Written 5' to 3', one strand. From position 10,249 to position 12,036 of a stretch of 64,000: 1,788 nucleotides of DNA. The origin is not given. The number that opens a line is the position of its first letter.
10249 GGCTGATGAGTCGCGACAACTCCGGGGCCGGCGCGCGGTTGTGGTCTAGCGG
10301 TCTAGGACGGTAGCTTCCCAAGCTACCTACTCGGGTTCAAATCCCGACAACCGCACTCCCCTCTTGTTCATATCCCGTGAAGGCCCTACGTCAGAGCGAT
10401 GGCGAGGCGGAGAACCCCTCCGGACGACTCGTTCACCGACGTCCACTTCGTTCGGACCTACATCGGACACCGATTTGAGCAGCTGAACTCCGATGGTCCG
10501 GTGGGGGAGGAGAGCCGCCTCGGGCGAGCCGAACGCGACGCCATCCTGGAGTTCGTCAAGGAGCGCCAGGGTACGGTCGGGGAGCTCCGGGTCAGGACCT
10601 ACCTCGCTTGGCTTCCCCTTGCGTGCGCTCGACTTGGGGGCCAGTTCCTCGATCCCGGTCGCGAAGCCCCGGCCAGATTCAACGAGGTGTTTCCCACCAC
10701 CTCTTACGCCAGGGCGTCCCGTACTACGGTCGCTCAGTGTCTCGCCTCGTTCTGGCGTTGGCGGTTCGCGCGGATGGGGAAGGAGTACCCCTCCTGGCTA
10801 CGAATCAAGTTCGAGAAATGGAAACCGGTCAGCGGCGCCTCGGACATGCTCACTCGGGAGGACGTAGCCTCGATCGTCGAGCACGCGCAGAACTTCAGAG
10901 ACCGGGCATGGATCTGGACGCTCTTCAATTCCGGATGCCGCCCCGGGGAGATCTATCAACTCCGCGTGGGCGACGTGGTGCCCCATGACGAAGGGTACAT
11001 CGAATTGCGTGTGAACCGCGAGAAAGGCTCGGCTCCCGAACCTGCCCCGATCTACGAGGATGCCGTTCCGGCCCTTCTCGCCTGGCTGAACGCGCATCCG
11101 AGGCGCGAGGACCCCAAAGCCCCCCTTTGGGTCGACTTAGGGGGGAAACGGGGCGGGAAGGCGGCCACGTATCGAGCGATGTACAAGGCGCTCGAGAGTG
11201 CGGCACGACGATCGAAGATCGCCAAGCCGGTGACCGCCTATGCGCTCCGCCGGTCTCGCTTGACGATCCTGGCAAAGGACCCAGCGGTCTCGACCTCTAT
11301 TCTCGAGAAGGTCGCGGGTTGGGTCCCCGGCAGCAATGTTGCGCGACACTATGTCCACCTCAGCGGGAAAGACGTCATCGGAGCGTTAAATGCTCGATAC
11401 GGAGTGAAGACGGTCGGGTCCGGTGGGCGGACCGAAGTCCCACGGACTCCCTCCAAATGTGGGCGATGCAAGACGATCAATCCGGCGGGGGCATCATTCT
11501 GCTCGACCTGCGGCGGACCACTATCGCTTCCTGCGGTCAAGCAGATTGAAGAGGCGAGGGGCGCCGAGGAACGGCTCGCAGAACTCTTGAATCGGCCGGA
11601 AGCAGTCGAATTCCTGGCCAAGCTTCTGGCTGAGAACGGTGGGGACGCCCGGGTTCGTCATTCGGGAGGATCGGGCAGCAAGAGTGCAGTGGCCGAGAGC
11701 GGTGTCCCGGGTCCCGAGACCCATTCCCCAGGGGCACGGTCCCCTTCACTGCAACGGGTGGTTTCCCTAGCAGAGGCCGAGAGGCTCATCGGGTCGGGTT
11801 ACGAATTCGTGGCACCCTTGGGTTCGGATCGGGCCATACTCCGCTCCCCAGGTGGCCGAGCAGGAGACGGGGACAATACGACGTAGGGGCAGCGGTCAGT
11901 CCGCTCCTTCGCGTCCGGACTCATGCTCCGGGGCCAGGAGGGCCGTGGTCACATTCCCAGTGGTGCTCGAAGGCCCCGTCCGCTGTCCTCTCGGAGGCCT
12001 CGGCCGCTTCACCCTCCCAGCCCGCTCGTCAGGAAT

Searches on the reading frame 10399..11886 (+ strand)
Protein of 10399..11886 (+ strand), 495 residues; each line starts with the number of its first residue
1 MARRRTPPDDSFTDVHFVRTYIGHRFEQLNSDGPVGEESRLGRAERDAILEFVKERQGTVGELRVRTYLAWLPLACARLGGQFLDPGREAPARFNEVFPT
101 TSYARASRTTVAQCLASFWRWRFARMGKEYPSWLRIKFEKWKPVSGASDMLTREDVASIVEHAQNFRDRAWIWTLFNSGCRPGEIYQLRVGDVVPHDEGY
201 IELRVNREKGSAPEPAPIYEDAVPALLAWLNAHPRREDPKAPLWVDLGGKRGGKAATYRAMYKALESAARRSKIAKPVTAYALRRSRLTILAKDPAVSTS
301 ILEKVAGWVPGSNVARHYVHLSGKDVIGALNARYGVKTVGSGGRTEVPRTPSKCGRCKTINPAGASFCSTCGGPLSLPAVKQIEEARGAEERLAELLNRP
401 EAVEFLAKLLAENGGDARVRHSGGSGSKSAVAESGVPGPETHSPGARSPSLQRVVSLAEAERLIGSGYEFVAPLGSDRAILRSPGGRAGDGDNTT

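Call 3: search_protein_families(library=pfam, proteins=[window:10399-11886:+], max_evalue=0.01)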
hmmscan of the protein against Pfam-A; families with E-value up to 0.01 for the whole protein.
window:10399-11886:+ (495 aa): 2 families
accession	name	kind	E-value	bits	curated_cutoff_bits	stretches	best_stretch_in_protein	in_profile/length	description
PF00589.27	Phage_integrase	-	4.5e-13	49.8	27.1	1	151-322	3-169/172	Phage integrase family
PF12773.13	DZR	-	0.0011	19.5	27.3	1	354-376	1-23/45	Double zinc ribbon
